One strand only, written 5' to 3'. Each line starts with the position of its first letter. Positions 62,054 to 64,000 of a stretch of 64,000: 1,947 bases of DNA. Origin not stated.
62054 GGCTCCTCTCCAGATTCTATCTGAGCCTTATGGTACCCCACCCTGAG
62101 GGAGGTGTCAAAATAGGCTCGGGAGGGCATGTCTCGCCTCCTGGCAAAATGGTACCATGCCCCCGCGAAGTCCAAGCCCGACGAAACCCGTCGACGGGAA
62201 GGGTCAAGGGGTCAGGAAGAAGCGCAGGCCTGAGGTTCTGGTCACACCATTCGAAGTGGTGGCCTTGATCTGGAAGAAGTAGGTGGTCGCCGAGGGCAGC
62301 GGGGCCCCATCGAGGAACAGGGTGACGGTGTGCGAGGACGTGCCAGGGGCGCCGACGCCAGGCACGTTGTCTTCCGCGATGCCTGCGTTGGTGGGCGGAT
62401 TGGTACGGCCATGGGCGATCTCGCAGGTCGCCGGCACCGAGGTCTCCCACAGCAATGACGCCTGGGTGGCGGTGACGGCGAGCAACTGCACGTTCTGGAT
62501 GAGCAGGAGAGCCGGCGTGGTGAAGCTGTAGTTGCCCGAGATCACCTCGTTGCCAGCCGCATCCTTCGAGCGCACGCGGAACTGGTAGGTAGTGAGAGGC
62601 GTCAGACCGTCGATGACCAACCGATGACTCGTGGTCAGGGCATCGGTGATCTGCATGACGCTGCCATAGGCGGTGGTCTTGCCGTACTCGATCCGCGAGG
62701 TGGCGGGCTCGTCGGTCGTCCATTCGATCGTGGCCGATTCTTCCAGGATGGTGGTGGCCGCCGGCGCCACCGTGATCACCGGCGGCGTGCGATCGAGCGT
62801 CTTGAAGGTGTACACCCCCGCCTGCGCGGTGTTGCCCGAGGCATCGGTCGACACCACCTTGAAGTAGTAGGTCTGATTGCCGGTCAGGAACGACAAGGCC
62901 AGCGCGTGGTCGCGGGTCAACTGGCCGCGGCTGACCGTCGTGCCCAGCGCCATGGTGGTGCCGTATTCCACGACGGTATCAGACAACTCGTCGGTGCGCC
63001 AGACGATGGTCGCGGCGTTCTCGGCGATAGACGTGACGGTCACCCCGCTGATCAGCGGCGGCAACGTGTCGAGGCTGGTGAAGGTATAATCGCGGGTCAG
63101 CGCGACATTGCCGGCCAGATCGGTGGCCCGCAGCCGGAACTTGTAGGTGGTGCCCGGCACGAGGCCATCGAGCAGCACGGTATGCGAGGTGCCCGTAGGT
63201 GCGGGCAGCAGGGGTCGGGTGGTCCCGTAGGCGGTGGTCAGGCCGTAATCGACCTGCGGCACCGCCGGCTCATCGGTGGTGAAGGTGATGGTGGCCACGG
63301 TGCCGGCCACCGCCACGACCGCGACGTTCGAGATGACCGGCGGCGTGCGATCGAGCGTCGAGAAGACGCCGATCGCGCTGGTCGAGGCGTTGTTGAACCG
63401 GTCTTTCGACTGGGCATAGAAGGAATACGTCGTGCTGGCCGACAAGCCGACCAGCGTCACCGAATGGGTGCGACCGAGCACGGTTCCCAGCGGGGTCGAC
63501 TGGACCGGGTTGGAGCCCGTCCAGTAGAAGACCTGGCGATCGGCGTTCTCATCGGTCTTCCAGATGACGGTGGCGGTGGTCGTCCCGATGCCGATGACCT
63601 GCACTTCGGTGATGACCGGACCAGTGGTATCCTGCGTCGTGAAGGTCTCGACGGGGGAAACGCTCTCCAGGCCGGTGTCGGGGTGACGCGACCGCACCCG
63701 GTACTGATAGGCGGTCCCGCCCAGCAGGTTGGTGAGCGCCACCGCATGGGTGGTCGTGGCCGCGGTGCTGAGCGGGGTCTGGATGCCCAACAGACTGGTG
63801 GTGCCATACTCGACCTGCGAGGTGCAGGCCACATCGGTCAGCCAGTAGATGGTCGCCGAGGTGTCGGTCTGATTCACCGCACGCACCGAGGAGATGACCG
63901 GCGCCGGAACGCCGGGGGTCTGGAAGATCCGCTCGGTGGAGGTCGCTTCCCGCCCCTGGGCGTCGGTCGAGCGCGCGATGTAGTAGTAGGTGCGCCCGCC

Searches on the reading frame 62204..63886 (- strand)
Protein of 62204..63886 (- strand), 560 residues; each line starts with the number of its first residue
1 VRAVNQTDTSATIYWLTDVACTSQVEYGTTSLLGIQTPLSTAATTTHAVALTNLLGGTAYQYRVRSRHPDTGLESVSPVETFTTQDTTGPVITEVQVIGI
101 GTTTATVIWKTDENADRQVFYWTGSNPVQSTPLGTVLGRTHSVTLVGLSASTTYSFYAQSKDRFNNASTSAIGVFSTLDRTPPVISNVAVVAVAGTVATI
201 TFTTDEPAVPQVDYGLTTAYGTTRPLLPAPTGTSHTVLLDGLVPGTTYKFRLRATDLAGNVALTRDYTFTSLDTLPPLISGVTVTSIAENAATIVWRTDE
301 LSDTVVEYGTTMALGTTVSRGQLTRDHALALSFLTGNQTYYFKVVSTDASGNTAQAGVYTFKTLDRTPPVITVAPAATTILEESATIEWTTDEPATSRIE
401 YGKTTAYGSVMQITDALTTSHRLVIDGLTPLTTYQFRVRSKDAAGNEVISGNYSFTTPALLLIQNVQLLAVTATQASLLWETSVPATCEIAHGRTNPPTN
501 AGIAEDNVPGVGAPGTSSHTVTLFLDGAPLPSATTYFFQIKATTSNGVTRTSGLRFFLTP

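Call 5: search_protein_families(library=pfam, proteins=[window:62204-63886:-], max_evalue=0.01)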
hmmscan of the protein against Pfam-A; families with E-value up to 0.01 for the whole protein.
window:62204-63886:- (560 aa): 8 families
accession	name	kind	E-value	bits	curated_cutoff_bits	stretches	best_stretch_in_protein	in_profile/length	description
PF16656.11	Pur_ac_phosph_N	-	2.6e-36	124.5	30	5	381-457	11-93/93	Purple acid Phosphatase, N-terminal domain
PF00041.27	fn3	-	1.4e-19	70.5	25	3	377-448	8-76/84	Fibronectin type III domain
PF25059.1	FN3_DSCAM-DSCAML_C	-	7.6e-11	42.6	39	0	411-457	36-79/89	DSCAM/DSCAML C-terminal Fn3-like domain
PF16655.11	PhoD_N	-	4.7e-07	30.7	30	0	405-443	43-81/90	PhoD-like phosphatase, N-terminal domain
PF25788.1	Ig_Rha78A_N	-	6.1e-06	26.9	27.4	0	517-554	58-96/105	Rha78A-like, N-terminal immunoglobulin domain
PF25077.1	DUF7800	-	2.8e-05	24.6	27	0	7-65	14-70/89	Domain of unknown function (DUF7800)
PF17425.8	Arylsulfotran_N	-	0.00015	22.2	24.2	0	193-269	9-85/88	Arylsulfotransferase Ig-like domain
PF13750.12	Big_3_3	-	0.0012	19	27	0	152-187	15-50/157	Bacterial Ig-like domain (group 3)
